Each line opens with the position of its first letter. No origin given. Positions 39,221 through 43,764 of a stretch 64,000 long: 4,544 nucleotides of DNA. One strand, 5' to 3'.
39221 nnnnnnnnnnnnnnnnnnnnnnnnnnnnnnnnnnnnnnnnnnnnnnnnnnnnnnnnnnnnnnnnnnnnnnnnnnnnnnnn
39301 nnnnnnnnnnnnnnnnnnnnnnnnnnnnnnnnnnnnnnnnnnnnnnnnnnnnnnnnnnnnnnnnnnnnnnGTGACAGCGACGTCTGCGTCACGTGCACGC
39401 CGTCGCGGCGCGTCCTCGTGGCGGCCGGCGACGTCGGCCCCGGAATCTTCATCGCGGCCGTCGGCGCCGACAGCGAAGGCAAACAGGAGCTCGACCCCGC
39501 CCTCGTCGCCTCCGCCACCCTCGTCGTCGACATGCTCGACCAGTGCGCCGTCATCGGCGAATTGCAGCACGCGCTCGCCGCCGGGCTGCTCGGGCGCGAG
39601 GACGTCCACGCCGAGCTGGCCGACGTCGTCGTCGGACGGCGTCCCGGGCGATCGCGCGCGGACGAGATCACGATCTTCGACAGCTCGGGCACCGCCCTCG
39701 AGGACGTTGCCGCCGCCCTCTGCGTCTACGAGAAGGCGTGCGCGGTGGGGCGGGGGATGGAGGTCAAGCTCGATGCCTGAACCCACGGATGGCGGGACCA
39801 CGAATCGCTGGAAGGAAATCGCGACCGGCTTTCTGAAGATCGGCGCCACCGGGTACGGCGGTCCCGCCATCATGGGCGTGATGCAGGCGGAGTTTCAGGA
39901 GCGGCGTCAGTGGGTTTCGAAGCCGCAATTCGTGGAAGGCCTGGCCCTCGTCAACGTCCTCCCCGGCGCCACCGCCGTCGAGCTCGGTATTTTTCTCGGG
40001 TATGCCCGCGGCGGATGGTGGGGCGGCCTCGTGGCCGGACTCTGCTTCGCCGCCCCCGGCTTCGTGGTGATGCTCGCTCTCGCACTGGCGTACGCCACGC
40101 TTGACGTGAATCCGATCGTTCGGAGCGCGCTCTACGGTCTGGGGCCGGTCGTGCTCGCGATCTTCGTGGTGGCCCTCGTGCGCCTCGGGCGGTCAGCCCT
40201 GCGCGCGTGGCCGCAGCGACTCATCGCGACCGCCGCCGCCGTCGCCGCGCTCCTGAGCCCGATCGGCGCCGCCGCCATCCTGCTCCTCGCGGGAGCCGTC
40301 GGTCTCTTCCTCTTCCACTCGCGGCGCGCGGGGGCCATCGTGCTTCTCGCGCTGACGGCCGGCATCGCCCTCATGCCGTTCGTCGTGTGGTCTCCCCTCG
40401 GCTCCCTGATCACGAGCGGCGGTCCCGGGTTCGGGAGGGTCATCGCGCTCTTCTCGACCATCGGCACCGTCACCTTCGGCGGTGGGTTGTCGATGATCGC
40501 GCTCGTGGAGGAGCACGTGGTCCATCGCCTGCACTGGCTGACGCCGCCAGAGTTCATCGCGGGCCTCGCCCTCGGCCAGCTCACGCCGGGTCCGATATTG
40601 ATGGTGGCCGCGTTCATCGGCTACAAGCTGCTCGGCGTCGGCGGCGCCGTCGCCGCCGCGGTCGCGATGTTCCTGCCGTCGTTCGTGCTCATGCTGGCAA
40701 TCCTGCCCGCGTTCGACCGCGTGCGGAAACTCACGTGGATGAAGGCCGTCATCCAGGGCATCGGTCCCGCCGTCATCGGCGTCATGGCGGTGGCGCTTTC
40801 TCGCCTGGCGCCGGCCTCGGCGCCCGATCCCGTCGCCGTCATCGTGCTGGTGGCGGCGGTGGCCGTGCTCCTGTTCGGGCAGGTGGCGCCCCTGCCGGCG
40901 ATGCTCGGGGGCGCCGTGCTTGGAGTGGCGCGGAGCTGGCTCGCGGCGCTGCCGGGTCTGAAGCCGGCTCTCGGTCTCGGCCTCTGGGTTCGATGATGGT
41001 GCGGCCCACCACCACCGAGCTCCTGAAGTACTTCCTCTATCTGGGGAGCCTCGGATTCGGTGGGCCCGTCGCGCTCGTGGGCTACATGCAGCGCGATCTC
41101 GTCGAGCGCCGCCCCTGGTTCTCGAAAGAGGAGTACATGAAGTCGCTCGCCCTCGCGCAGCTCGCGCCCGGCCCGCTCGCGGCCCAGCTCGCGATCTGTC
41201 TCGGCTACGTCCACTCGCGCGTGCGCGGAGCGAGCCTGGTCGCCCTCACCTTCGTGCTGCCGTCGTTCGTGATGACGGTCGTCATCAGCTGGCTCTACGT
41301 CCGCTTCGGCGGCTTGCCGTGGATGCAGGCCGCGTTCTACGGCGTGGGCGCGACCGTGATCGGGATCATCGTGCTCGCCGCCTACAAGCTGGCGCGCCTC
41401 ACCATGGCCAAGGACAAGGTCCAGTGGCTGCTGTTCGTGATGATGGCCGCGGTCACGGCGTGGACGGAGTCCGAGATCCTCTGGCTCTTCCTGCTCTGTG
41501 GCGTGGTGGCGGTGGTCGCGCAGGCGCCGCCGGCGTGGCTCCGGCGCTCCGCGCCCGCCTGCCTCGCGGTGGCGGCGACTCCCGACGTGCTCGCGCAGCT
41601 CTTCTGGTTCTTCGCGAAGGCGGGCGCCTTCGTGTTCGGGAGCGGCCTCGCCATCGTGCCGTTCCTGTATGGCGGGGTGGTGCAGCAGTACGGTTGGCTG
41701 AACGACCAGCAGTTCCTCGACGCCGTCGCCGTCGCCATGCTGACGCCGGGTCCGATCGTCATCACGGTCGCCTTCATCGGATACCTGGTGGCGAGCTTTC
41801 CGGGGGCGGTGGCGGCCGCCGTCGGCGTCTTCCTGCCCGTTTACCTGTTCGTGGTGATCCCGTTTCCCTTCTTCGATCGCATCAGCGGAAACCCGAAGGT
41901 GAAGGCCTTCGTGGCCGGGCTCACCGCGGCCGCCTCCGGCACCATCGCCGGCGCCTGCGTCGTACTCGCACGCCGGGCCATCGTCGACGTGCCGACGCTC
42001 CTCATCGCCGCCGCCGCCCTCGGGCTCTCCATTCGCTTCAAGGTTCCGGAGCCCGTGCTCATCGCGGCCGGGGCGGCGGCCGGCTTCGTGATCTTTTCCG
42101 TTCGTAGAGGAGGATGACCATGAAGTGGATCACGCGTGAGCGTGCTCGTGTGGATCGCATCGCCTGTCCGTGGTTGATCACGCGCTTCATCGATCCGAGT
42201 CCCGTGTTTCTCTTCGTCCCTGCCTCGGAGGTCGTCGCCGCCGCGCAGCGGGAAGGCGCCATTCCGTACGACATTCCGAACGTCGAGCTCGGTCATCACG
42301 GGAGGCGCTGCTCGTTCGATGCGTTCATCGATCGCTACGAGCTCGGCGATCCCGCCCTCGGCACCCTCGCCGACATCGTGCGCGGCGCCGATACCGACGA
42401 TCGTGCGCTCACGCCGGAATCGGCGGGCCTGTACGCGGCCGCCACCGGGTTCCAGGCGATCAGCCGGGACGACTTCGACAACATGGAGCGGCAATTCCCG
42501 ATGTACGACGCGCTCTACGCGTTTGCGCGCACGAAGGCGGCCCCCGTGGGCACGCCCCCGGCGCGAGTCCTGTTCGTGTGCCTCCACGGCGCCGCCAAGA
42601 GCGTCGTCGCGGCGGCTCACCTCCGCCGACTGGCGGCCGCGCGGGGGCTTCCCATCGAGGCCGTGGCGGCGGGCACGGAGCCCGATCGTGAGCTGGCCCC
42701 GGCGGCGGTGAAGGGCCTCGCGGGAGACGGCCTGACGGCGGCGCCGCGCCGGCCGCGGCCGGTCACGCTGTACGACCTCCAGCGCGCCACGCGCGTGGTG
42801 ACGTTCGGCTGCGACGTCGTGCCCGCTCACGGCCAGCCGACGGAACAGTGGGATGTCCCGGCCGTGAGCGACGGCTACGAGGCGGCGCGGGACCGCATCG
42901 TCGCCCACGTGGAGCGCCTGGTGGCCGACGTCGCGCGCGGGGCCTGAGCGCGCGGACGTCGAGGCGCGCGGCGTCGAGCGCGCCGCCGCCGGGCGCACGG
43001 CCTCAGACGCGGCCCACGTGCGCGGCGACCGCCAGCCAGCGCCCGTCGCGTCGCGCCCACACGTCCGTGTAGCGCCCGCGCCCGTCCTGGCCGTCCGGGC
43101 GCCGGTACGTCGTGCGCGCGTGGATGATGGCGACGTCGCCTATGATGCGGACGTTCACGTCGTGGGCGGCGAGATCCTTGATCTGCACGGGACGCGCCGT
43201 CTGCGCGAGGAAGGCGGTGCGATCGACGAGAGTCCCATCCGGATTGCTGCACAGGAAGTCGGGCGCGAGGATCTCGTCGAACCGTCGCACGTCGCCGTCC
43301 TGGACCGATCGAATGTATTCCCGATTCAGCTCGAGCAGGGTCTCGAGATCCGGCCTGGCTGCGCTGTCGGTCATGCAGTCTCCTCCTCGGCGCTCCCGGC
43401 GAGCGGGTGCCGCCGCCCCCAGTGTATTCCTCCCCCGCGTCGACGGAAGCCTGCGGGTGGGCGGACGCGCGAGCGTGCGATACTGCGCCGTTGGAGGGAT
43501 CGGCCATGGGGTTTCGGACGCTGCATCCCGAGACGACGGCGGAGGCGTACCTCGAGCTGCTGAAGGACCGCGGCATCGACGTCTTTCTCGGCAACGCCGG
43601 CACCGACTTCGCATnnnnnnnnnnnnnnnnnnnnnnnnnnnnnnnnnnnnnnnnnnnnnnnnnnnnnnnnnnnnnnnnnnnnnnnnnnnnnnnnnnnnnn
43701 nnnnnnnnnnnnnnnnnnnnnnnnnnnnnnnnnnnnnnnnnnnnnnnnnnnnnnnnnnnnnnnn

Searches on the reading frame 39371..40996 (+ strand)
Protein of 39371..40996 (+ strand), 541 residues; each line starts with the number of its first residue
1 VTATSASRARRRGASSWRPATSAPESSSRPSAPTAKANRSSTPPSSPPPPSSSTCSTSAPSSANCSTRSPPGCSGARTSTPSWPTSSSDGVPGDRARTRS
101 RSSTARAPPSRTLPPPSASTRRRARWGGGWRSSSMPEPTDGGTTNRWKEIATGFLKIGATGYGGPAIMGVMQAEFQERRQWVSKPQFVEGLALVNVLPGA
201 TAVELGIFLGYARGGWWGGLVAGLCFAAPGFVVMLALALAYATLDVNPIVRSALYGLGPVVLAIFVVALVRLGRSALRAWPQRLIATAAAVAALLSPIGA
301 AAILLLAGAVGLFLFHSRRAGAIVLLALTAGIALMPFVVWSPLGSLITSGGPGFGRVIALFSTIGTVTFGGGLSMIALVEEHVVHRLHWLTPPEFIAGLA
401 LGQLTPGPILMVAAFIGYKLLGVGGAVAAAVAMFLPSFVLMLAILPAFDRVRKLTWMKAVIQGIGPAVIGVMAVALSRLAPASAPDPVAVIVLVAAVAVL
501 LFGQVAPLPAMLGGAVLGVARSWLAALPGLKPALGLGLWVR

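Call 6: search_protein_families(library=pfam, proteins=[window:39371-40996:+], max_evalue=0.01)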
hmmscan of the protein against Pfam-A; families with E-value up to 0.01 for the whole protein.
window:39371-40996:+ (541 aa): 1 family
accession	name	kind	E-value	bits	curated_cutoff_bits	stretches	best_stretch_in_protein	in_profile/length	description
PF02417.20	Chromate_transp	-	7.9e-74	247.6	28.6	2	357-519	3-166/166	Chromate transporter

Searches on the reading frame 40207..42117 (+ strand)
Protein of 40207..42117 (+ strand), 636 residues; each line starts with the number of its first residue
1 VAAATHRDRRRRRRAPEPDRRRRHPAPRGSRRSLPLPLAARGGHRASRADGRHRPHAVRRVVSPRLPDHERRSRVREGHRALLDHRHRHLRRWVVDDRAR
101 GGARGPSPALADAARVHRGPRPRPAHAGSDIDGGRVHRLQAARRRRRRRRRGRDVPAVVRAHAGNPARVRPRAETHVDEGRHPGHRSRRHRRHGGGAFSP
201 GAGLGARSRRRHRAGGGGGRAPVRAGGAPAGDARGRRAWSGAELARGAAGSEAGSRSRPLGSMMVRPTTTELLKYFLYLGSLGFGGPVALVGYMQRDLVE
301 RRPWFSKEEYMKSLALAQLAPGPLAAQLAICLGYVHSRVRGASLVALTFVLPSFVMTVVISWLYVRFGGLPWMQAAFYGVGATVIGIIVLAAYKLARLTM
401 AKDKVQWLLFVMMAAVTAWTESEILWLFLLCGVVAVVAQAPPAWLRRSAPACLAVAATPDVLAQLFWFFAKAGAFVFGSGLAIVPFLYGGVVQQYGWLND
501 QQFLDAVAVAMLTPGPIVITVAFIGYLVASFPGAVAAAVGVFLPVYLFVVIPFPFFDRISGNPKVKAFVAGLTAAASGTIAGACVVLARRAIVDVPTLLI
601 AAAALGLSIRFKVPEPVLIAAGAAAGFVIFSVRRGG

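Call 6: search_protein_families(library=pfam, proteins=[window:40207-42117:+], max_evalue=0.01)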
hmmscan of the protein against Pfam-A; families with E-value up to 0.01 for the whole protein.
window:40207-42117:+ (636 aa): 1 family
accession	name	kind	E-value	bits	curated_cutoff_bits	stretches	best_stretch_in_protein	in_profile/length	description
PF02417.20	Chromate_transp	-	1.4e-80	269.6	28.6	2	464-627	2-166/166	Chromate transporter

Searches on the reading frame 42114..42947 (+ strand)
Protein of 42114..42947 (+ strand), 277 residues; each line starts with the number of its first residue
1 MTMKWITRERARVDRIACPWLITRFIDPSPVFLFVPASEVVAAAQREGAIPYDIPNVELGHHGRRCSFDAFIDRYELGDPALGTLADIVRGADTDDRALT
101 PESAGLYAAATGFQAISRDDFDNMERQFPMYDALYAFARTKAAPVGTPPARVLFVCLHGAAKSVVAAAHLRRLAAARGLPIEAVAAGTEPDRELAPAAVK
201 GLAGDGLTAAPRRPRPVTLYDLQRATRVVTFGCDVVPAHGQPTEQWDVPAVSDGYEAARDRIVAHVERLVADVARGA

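Call 6: search_protein_families(library=pfam, proteins=[window:42114-42947:+], max_evalue=0.01)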
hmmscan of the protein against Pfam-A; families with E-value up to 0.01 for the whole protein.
window:42114-42947:+ (277 aa): 3 families
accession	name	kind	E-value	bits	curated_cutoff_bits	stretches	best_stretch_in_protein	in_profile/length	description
PF09828.14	ChrB_C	-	1e-45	155.8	25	1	5-137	1-131/132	ChrB, C-terminal domain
PF01451.26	LMWPc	-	1.1e-05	26.1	23.2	1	152-230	1-83/144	Low molecular weight phosphotyrosine protein phosphatase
PF02302.22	PTS_IIB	-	0.0098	16.9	23.6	0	151-186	1-34/90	PTS system, Lactose/Cellobiose specific IIB subunit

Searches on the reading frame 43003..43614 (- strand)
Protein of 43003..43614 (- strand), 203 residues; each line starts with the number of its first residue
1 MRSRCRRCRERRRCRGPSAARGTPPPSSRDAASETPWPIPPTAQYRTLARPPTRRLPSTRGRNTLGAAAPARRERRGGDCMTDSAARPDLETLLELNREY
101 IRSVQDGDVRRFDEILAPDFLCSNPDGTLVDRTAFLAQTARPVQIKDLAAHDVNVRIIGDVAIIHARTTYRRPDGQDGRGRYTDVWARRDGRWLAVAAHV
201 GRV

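Call 71: search_protein_families(library=pfam, proteins=[window:43003-43614:-], max_evalue=0.001)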
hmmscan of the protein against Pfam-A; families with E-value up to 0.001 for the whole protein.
window:43003-43614:- (203 aa): 4 families
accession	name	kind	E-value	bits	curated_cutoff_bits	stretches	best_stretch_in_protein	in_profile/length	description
PF14534.12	DUF4440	-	4e-22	79.1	25.2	1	94-194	2-106/107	Domain of unknown function (DUF4440)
PF12680.13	SnoaL_2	-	1.5e-11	45.2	27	1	98-194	2-100/102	SnoaL-like domain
PF13474.12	SnoaL_3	-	5.2e-09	36.9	22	1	95-199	3-115/121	SnoaL-like domain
PF08332.16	CaMKII_AD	-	8.2e-06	26.4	22.1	1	95-199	7-123/128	Calcium/calmodulin dependent protein kinase II association domain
